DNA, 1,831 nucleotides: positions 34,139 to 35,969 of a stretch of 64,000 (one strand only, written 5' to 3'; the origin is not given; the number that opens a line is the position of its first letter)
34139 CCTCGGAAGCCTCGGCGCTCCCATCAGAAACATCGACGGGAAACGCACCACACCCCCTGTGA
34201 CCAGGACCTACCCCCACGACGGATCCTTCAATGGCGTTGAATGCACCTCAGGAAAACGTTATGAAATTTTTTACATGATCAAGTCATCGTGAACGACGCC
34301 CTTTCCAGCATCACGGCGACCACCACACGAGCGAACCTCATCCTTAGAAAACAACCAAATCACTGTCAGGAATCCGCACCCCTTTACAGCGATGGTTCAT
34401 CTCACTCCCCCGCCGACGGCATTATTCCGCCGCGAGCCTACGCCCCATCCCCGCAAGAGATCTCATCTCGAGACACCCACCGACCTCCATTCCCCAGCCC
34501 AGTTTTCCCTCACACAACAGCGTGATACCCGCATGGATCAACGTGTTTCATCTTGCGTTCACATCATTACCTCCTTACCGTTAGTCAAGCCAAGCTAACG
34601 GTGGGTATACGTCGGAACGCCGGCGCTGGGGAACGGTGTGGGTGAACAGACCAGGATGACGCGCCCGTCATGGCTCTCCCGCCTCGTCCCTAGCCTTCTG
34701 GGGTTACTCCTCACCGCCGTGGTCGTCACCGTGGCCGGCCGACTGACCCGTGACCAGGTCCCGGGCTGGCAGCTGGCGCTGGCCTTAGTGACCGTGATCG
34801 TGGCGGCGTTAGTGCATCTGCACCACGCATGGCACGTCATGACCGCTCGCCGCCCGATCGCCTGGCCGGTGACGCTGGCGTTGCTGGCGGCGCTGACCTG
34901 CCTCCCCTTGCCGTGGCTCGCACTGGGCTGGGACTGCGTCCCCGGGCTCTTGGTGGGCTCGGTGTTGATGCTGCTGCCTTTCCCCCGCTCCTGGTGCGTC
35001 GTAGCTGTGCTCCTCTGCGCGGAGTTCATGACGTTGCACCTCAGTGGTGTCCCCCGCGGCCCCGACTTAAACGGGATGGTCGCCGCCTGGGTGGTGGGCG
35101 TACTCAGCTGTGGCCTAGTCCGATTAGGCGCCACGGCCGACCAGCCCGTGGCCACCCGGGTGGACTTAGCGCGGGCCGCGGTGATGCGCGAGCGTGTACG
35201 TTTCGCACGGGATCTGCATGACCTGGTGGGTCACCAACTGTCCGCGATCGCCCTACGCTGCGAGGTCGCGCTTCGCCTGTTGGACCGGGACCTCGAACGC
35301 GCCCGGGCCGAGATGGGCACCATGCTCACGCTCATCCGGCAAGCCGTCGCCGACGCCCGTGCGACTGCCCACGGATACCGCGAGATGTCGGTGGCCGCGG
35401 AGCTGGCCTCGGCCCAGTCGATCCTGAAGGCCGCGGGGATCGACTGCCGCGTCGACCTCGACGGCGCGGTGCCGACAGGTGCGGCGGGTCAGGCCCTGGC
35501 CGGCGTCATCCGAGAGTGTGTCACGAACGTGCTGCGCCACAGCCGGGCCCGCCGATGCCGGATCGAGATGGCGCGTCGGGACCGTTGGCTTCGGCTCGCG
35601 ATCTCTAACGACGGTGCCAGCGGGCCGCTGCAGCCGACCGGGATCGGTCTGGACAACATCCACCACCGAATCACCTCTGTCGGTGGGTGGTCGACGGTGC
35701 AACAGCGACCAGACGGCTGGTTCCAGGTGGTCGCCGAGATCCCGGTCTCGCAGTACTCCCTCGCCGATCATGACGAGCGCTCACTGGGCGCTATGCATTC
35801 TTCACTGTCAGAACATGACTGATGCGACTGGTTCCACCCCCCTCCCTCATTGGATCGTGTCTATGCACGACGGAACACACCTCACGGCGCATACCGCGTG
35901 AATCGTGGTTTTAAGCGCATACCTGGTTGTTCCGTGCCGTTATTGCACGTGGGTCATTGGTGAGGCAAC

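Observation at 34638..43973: RamC/AmfT-type class III lanthipeptide (SapB-like) island: lanKC, two precursors, two ABC exporters and a convergent LuxR regulator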

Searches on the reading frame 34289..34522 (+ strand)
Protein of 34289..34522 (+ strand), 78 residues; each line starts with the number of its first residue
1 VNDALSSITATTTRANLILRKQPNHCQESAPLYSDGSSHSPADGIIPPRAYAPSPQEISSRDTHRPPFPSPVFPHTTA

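Call 68: search_protein_families(library=pfam, proteins=[window:34289-34522:+], max_evalue=0.1)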
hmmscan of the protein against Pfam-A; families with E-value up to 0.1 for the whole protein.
window:34289-34522:+ (78 aa): 0 families

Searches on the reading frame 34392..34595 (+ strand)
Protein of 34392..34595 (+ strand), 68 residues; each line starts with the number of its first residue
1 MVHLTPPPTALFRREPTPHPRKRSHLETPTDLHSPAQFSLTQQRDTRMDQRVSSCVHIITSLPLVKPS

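Call 68: search_protein_families(library=pfam, proteins=[window:34392-34595:+], max_evalue=0.1)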
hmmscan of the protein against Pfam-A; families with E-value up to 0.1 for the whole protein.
window:34392-34595:+ (68 aa): 1 family
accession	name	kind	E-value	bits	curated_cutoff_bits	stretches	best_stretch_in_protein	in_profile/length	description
PF17059.10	MGTL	-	0.047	13.8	25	1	15-23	4-12/17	MgtA leader peptide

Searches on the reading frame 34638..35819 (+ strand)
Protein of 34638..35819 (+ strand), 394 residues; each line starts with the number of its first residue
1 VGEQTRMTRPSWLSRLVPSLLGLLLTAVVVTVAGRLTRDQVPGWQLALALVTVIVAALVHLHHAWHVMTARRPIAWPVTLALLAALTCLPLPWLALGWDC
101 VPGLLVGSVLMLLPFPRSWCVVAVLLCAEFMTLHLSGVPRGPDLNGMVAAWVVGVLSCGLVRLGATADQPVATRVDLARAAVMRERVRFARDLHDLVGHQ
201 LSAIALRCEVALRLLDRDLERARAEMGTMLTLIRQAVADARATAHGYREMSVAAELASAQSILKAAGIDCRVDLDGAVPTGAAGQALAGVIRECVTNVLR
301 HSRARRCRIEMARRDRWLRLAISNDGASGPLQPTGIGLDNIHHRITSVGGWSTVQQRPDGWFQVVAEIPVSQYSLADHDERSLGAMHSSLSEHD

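Call 8: search_protein_families(library=pfam, proteins=[window:34638-35819:+], max_evalue=0.01)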
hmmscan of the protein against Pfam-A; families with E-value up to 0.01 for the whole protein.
window:34638-35819:+ (394 aa): 2 families
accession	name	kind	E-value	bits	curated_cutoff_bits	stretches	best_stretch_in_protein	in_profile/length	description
PF07730.19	HisKA_3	-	7.4e-16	58.9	24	1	185-250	1-66/68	Histidine kinase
PF02518.31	HATPase_c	-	2.1e-05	25.4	26.4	1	286-371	5-110/111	Histidine kinase-, DNA gyrase B-, and HSP90-like ATPase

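Call 9: search_protein_families(library=ncbifam, proteins=[window:34638-35819:+], max_evalue=0.01)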
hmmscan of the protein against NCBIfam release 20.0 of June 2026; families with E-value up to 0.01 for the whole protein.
window:34638-35819:+ (394 aa): 6 families
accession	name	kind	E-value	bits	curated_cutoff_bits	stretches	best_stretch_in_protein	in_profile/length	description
NF052443.1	SensHisKinMctS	equivalog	5.6e-15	54.6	700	1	184-373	249-451/457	two-component system sensor histidine kinase MctS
NF047786.1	his_kin_MadS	equivalog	1.6e-09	37.4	500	1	179-369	224-434/434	MadS family sensor histidine kinase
NF052531.1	Strep_LiaS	equivalog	9.8e-09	34.9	450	1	177-369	124-326/328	envelope stress sensor histidine kinase LiaS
NF008649.0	PRK11644.1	equivalog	2.6e-08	33.1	408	1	185-356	301-484/499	signal transduction histidine-protein kinase/phosphatase UhpB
NF007896.0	PRK10600.1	equivalog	1.7e-07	30.3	578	1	181-367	386-582/598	nitrate/nitrite two-component system sensor histidine kinase NarX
NF008184.0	PRK10935.1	equivalog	3.3e-07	29.3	553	1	180-365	358-554/565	nitrate/nitrite two-component system sensor histidine kinase NarQ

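Call 48: find_homologous_proteins(query=window:34638-35819:+, max_evalue=1e-10)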
Query window:34638-35819:+ (394 aa): 662 proteins with E <= 1e-10 among 8000 candidates; the best 120 are listed.
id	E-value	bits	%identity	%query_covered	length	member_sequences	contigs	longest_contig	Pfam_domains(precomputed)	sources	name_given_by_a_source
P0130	1.3e-254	862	100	100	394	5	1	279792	PF07730.20,PF02518.32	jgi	-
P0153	2.9e-84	301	37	83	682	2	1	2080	PF07730.20,PF02518.32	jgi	jgi:signal transduction histidine kinase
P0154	1.6e-77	279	38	73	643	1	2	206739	PF07730.20,PF02518.32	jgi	jgi:signal transduction histidine kinase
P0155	1.1e-71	260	42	63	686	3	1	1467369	PF07730.20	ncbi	-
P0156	1.6e-71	259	41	74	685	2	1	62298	PF07730.20,PF02518.32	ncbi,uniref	ncbi:histidine kinase [Nonomuraea sp. NPDC005983]|uniref:sensor histidine kinase n=1 Tax=Nonomuraea 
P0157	1.5e-69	253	43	60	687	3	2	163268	PF07730.20,PF02518.32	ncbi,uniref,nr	ncbi:histidine kinase [Planotetraspora kaengkrachanensis]|uniref:Two-component sensor histidine kina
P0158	6.2e-69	251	38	72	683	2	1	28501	PF07730.20,PF02518.32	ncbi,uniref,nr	ncbi:histidine kinase [Nonomuraea basaltis]|uniref:sensor histidine kinase n=1 Tax=Nonomuraea basalt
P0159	1.7e-68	250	37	77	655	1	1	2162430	PF07730.20,PF02518.32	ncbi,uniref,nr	ncbi:sensor histidine kinase [Actinomadura terrae]|uniref:sensor histidine kinase n=1 Tax=Actinomadu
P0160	2.2e-67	246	40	76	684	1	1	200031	PF07730.20,PF02518.32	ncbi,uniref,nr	ncbi:sensor histidine kinase [Sphaerisporangium fuscum]|uniref:sensor histidine kinase n=1 Tax=Sphae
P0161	6.8e-67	244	38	74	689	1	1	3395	PF07730.20,PF02518.32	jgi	jgi:signal transduction histidine kinase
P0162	7.8e-67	244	39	74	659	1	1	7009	PF07730.20,PF02518.32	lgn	-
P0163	8.0e-67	244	38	72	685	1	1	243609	PF07730.20,PF02518.32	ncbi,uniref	ncbi:histidine kinase [Nonomuraea sp. NPDC049750]|uniref:sensor histidine kinase n=1 Tax=Nonomuraea 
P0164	1.3e-66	243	38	72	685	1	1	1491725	PF07730.20,PF02518.32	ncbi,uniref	ncbi:histidine kinase [Nonomuraea sp. NPDC050022]|uniref:sensor histidine kinase n=1 Tax=Nonomuraea 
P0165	1.2e-65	240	37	72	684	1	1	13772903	PF07730.20,PF02518.32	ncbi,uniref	ncbi:histidine kinase [Nonomuraea sp. CA-143628]|uniref:sensor histidine kinase n=1 Tax=Nonomuraea s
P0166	4.1e-65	238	40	74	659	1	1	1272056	PF07730.20,PF02518.32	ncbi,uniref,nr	ncbi:sensor histidine kinase [Nonomuraea sediminis]|uniref:sensor histidine kinase n=1 Tax=Nonomurae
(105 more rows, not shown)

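Call 49: find_encoding_contigs(protein=P0156, flank=10000, max_places=1)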
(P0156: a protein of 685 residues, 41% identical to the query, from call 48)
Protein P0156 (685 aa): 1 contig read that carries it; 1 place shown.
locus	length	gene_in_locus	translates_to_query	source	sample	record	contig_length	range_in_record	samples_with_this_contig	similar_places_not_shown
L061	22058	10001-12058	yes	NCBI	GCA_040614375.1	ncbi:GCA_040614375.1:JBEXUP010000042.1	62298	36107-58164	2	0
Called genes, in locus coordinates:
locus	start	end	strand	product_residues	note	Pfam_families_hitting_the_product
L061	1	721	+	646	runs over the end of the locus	-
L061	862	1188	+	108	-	PF01740:STAS, PF13466:STAS_2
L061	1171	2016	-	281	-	PF00293:NUDIX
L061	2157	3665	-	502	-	PF05977:MFS_3, PF07690:MFS_1, PF00083:Sugar_tr (weak), PF07690:MFS_1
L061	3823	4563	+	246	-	PF00440:TetR_N, PF02909:TetR_C_1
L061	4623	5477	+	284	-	-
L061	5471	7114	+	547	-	PF13360:PQQ_2 (faint)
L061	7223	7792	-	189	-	PF00440:TetR_N, PF13305:TetR_C_33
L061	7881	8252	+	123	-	PF14087:DUF4267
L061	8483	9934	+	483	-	PF00561:Abhydrolase_1, PF08386:Abhydrolase_4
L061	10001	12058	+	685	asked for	PF07730:HisKA_3 (weak), PF02518:HATPase_c (faint), PF07730:HisKA_3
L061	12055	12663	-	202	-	PF00072:Response_reg, PF00196:GerE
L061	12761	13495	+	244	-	PF06745:ATPase (faint), PF00005:ABC_tran, PF13304:AAA_21 (faint)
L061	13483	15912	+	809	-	PF02687:FtsX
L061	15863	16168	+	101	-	-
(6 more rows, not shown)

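Call 50: find_encoding_contigs(protein=P0154, flank=10000, max_places=1)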
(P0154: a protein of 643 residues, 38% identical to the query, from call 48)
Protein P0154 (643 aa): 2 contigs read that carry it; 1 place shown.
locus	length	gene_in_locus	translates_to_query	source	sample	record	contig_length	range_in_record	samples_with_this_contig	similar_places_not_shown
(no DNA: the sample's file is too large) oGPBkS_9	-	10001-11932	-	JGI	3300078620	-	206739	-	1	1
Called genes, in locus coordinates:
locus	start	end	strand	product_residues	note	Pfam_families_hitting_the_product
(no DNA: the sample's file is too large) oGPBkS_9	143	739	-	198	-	PF02775:TPP_enzyme_C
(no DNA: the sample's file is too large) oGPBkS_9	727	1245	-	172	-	PF02776:TPP_enzyme_N (weak)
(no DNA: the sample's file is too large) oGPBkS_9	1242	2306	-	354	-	-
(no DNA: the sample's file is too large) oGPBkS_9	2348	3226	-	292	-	PF00486:Trans_reg_C (weak), PF03704:BTAD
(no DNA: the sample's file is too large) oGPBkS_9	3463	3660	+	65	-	-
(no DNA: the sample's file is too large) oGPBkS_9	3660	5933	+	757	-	PF02624:YcaO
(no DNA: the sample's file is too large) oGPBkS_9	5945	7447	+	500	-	PF22767:ThcOx, PF00881:Nitroreductase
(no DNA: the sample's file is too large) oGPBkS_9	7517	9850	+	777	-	PF07730:HisKA_3, PF02518:HATPase_c (faint), PF07730:HisKA_3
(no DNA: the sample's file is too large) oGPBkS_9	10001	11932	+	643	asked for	PF07730:HisKA_3, PF02518:HATPase_c (faint), PF07730:HisKA_3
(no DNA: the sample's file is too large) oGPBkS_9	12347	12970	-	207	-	PF00072:Response_reg, PF00196:GerE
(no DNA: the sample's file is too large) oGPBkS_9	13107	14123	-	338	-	PF02627:CMD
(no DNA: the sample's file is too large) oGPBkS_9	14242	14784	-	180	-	PF02627:CMD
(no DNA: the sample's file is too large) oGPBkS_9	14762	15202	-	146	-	PF19685:DUF6187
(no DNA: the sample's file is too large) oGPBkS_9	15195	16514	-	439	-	PF07992:Pyr_redox_2 (faint), PF13454:NAD_binding_9 (faint), PF13738:Pyr_redox_3 (faint)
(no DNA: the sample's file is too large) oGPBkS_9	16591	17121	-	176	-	PF19987:DUF6423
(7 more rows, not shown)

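Call 73: find_related_loci(query=window:34638-35819:+, collection=metagenome_contigs, flank=10000)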
Query window:34638-35819:+ (394 aa) in metagenome_contigs; peptide patterns used: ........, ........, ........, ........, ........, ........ (x = any residue, [..] = any of these).
115 stretches matched a pattern, but none encodes a relative of the query by tblastn (E <= 1e-3).
